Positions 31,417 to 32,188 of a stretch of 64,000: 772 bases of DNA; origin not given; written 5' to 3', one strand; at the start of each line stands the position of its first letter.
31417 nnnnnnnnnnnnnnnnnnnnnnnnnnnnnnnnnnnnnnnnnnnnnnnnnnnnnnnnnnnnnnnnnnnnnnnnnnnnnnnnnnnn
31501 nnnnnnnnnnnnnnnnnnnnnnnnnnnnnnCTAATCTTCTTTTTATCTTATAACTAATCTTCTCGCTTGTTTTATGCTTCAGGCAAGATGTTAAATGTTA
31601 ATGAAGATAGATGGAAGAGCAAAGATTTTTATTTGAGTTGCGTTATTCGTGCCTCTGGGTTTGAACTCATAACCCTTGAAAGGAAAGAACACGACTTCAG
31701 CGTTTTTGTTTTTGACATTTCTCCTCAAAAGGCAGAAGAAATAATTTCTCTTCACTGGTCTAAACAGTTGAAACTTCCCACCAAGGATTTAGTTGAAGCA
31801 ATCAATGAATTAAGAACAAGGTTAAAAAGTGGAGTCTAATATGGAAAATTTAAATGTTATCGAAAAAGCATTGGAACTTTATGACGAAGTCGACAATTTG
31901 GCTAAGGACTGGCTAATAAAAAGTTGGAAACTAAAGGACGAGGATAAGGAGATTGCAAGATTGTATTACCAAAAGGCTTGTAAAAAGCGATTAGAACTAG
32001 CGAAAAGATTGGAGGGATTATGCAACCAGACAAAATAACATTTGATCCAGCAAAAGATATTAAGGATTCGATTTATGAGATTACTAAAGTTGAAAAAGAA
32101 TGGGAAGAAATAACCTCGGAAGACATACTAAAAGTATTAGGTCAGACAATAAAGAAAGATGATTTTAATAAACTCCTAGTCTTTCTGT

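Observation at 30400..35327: Element maintenance module: wHTH protein, P-loop primase/helicase-like NTPase, unannotated Xis-like ORF, serine integrase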

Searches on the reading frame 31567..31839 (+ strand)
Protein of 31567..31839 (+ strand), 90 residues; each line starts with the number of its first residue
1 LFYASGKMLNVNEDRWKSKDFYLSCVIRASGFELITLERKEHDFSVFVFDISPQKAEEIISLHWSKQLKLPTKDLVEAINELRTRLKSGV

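Call 6: search_protein_families(library=pfam, proteins=[window:31567-31839:+], max_evalue=0.1)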
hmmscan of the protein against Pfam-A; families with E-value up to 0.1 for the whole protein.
window:31567-31839:+ (90 aa): 2 families
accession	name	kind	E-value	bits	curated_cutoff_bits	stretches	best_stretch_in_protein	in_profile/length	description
PF18903.5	DUF5659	-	6.2e-06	26.4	23.6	1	16-82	4-69/75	Domain of unknown function (DUF5659)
PF06200.19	tify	-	0.00048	19.8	27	1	45-62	14-32/34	tify domain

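Call 7: search_protein_families(library=phrogs, proteins=[window:31567-31839:+], max_evalue=0.1)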
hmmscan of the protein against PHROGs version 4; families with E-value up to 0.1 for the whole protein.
window:31567-31839:+ (90 aa): 0 families

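Call 15: search_protein_families(library=ncbifam, proteins=[window:31567-31839:+], max_evalue=0.1)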
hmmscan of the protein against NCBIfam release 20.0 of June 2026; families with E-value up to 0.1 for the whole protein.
window:31567-31839:+ (90 aa): 0 families

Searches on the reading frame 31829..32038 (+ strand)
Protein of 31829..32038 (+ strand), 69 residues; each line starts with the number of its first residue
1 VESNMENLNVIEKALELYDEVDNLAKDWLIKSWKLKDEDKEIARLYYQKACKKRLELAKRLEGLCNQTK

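Call 6: search_protein_families(library=pfam, proteins=[window:31829-32038:+], max_evalue=0.1)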
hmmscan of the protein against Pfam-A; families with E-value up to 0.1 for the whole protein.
window:31829-32038:+ (69 aa): 0 families

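Call 7: search_protein_families(library=phrogs, proteins=[window:31829-32038:+], max_evalue=0.1)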
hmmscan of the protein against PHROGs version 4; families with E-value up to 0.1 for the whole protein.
window:31829-32038:+ (69 aa): 0 families

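Call 15: search_protein_families(library=ncbifam, proteins=[window:31829-32038:+], max_evalue=0.1)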
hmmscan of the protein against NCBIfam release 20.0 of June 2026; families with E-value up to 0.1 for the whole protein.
window:31829-32038:+ (69 aa): 1 family
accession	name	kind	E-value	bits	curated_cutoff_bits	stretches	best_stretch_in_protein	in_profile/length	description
NF047526.1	LIC_10421_fam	subfamily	0.019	15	90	1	22-67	30-74/111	LIC_10421 family protein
